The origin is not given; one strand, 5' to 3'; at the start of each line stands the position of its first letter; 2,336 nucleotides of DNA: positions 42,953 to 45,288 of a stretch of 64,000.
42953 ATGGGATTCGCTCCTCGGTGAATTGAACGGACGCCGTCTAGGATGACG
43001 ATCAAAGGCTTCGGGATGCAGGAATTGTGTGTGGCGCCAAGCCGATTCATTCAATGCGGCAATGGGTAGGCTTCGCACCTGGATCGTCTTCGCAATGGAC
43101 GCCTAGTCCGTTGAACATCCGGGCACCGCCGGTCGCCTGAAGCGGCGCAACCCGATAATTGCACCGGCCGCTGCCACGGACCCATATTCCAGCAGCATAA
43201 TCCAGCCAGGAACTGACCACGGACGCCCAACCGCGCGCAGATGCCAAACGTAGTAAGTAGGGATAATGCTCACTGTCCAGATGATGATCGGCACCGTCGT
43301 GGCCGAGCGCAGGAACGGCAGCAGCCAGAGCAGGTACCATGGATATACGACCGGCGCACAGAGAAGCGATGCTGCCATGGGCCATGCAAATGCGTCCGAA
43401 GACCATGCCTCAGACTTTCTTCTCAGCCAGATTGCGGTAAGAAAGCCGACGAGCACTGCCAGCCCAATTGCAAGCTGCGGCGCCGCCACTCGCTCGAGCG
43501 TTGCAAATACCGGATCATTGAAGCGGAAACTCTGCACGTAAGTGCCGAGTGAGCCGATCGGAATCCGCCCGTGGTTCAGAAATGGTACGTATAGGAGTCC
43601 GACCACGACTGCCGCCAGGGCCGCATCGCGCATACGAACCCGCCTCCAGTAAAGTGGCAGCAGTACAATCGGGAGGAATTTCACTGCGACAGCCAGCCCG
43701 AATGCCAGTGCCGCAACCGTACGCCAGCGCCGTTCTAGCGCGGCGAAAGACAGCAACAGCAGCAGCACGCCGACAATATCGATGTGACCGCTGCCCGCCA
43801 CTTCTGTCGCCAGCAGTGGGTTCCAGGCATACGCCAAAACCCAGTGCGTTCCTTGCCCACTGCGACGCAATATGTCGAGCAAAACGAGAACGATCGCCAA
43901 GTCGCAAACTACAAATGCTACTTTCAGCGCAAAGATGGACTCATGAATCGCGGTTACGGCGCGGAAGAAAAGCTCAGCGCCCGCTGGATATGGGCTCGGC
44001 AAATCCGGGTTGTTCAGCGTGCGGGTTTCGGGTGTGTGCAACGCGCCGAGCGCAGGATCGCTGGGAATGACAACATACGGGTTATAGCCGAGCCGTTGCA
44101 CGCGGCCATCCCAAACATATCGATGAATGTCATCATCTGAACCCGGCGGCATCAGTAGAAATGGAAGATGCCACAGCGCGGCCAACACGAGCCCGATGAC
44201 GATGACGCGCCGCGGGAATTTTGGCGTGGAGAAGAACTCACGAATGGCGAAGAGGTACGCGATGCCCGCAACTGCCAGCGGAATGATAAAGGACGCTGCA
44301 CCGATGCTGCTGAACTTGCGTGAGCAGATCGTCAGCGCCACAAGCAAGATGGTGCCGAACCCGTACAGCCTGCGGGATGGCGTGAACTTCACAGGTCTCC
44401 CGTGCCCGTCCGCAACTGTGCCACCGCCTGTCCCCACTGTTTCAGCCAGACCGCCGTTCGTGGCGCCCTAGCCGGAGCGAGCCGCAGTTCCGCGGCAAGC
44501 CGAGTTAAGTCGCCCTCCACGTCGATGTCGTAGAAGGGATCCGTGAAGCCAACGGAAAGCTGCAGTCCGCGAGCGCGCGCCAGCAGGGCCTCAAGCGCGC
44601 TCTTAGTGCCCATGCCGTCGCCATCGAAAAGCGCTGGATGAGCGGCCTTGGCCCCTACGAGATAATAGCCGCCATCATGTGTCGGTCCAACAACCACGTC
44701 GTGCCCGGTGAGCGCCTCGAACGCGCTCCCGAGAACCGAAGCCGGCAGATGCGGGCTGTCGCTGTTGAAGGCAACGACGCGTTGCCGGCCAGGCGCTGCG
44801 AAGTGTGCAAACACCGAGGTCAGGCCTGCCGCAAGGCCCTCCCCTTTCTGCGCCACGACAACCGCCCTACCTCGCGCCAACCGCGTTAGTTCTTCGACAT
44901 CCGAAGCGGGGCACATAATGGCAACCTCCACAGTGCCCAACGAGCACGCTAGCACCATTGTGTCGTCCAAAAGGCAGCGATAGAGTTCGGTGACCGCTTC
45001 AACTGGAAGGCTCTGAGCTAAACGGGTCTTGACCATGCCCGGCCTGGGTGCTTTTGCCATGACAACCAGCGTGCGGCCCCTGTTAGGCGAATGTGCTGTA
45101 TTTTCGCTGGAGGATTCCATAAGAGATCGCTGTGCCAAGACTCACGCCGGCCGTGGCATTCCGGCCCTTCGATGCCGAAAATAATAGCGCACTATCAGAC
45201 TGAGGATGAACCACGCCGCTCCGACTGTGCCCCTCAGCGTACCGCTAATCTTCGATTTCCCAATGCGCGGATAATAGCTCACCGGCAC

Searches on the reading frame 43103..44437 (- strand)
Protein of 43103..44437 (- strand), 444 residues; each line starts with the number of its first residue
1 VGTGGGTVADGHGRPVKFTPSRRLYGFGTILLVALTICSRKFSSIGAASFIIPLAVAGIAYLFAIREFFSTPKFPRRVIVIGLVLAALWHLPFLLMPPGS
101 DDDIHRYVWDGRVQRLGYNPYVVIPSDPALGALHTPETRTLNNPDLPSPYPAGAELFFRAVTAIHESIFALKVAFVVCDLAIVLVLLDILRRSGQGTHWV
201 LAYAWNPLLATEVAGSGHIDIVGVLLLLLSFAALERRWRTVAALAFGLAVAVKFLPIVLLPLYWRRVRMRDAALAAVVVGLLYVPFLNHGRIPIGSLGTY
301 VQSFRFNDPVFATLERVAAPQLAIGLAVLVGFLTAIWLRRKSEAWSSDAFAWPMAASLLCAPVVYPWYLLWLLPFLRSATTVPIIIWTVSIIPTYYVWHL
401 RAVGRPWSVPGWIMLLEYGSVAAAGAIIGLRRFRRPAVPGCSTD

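Call 80: search_protein_families(library=pfam, proteins=[window:43103-44437:-], max_evalue=0.0001)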
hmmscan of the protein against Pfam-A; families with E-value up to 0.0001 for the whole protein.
window:43103-44437:- (444 aa): 1 family
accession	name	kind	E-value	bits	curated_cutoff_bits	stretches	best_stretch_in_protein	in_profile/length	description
PF09594.16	GT87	-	4.2e-07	30.4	25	1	150-330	3-206/237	Glycosyltransferase family 87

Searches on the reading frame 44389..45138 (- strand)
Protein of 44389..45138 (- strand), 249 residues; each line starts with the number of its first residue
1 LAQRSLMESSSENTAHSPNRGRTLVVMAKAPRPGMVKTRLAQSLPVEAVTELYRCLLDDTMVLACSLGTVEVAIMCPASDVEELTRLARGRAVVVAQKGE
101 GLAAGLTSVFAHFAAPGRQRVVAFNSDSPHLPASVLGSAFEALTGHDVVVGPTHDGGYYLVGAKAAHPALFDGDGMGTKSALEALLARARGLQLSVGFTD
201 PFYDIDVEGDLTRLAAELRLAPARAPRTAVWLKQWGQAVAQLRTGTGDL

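Call 80: search_protein_families(library=pfam, proteins=[window:44389-45138:-], max_evalue=0.0001)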
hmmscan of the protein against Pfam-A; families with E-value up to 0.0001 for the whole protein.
window:44389-45138:- (249 aa): 3 families
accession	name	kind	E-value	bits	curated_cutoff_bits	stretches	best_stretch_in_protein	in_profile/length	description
PF09837.15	DUF2064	-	1.2e-22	80.4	25.8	1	68-178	9-120/120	Uncharacterized protein conserved in bacteria (DUF2064)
PF01983.22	CofC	-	1.4e-08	34.6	22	1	36-213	13-181/217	Guanylyl transferase CofC like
PF12804.13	NTP_transf_3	-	7.9e-08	33.1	27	1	56-186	26-145/160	MobA-like NTP transferase domain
